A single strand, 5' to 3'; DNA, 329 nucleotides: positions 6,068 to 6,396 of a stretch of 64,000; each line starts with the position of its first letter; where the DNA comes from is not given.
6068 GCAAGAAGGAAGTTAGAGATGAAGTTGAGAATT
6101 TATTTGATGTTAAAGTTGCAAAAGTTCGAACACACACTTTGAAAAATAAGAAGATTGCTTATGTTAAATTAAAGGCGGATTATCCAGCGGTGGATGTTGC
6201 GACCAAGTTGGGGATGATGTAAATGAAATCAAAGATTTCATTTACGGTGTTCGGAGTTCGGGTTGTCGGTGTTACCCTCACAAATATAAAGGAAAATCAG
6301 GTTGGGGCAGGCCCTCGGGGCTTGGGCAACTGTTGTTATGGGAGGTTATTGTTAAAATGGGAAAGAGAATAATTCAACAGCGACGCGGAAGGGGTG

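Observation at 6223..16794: Mosaic intercistronic elements colonise the junctions of the ribosomal-protein super-operon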

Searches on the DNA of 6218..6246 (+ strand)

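Call 74: build_rna_model(alignment_id=A2, structure=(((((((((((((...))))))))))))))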
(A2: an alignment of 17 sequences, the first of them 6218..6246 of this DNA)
Model R1 built from alignment A2 (17 sequences, 29 columns); structure: as given.
model positions 29; base pairs 13; branch points 0; effective number of sequences 17; information 0.949 bits per position. Calibrated on 0.2 Mb of random sequence (short: E-values are rough).
structure used (alignment columns):
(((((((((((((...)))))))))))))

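Call 75: search_with_rna_model(model_id=R1, sources=[window, L001, L002, L003, L005, L007, L008, L009, L010, L011, L012, L013, L014, L015, L016, L018, L019, L020, L021, L022, L023, L024, L026, L027, L028, L029, L030, L031, L032, L033, L034, L035, L036, L037, L038, L039, L040, L042, L043, L044, L045, L046, L047, L048, L049, L050, L051, L052, L053, L054, L055, L056, L057, L058, L059, L060, L061, L062, L063, L064, L065, L066, L067, L068, L069, L070, L071, L072, L073, L074, L075, L076, L077, L078, L079, L080, L081, L082, L083, L084, L085, L086, L087, L088, L089], max_evalue=1)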
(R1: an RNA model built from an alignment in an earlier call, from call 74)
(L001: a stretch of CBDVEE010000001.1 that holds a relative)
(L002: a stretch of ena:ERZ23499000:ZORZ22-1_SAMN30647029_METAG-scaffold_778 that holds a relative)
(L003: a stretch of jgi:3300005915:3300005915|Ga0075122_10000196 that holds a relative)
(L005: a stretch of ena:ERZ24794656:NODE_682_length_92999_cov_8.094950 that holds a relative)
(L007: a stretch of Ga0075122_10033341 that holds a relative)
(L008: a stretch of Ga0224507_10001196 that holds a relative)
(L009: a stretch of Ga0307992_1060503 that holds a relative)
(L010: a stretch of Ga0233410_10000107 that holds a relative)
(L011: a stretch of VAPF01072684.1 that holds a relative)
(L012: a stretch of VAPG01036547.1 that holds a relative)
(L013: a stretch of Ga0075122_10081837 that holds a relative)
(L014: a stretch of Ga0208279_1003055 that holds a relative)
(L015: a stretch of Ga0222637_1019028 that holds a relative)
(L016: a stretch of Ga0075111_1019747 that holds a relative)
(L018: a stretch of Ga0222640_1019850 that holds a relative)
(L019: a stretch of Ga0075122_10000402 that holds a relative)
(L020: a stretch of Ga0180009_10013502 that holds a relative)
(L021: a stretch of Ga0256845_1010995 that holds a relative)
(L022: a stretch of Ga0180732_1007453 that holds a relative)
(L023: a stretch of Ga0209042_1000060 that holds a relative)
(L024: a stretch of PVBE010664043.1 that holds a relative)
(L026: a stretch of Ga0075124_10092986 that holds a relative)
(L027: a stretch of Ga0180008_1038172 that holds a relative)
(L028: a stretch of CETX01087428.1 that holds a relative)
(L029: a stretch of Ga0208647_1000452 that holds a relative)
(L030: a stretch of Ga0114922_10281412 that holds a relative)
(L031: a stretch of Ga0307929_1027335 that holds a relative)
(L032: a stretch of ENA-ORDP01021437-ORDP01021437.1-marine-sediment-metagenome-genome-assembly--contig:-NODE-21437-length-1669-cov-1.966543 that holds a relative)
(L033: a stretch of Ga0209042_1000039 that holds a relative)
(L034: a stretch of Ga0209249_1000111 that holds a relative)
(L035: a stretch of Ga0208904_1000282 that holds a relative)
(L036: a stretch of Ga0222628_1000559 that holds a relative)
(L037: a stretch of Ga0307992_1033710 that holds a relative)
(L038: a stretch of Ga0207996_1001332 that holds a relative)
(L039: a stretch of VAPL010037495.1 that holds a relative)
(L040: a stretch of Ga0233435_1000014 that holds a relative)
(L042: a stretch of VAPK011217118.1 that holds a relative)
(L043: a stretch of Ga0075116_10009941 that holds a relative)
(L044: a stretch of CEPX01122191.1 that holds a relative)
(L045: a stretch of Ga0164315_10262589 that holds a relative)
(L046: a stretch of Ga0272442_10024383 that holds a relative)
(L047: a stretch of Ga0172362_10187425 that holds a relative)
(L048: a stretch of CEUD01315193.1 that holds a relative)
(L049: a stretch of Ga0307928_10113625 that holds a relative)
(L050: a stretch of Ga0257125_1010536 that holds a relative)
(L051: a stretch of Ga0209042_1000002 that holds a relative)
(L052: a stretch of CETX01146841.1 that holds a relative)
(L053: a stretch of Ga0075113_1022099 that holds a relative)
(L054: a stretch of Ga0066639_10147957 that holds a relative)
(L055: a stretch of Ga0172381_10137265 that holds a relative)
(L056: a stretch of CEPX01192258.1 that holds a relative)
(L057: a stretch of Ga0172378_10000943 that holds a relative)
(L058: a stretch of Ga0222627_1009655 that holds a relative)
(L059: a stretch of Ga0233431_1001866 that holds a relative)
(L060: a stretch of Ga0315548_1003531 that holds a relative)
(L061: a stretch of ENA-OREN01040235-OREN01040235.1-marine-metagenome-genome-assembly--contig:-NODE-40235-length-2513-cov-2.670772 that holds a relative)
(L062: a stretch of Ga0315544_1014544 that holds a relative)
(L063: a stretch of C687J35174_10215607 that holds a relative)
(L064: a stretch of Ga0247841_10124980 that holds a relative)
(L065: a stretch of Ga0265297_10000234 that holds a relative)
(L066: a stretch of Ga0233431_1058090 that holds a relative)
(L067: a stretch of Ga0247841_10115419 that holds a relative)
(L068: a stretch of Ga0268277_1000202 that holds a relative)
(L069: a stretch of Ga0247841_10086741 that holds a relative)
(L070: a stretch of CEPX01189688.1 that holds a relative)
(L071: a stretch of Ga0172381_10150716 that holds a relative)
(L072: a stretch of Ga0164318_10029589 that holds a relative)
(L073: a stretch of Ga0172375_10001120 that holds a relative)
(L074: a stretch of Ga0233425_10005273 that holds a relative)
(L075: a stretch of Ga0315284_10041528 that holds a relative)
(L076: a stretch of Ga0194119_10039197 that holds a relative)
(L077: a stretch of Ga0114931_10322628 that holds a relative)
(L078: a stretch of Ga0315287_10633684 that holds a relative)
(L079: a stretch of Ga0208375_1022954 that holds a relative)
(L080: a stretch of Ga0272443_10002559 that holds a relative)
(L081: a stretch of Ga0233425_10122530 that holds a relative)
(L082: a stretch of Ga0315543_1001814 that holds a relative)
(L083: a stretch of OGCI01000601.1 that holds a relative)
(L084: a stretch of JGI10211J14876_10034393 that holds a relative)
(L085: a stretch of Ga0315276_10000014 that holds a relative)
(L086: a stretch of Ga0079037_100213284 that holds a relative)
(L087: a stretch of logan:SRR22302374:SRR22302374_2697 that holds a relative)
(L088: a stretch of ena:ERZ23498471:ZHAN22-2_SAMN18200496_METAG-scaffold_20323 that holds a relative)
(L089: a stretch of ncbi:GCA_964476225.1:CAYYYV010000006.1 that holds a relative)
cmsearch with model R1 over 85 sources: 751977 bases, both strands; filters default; matches with E-value up to 1: 36.
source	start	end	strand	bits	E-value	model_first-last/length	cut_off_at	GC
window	49838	49866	+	37.3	9.7e-05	1-29/29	no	0.17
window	16650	16678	-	37.2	0.0001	1-29/29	no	0.21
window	6218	6246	+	36.9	0.00012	1-29/29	no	0.24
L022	2411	2439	+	36.8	0.00013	1-29/29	no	0.41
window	57397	57425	+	36.5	0.00015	1-29/29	no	0.34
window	10082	10110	+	36.4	0.00016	1-29/29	no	0.17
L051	13904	13932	+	35.3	0.00029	1-29/29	no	0.24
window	16650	16678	+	35.3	0.00029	1-29/29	no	0.21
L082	3846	3874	-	35.2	0.00031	1-29/29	no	0.28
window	14082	14110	+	34.1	0.00057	1-29/29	no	0.28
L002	10691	10719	+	33.8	0.00065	1-29/29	no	0.24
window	10082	10110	-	33.4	0.00083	1-29/29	no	0.17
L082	3846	3874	+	33.3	0.00085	1-29/29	no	0.28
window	7047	7075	+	33.1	0.00098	1-29/29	no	0.28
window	49838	49866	-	32.6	0.0013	1-29/29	no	0.17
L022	2411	2439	-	32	0.0018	1-29/29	no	0.41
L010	16135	16163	+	30.6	0.0037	1-29/29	no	0.24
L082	13582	13610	+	29.5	0.007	1-29/29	no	0.24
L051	13904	13932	-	29.3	0.0076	1-29/29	no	0.24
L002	10691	10719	-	29.2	0.0081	1-29/29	no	0.24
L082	13144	13172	+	27.5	0.021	1-29/29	no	0.34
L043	1823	1851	+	27.3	0.023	1-29/29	no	0.24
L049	752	780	+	27.3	0.023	1-29/29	no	0.24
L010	16135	16163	-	26.8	0.03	1-29/29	no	0.24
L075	4583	4611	+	24.8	0.089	1-29/29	no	0.14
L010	2062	2090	-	22.7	0.3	1-29/29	no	0.17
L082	13586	13606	-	22.1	0.41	5-25/29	no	0.19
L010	2062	2090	+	20.8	0.8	1-29/29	no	0.17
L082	15623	15651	+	20.6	0.9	1-29/29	no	0.38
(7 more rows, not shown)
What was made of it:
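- A covariance model of this hairpin found nothing significant away from such inserts in 752 kb (call 75).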
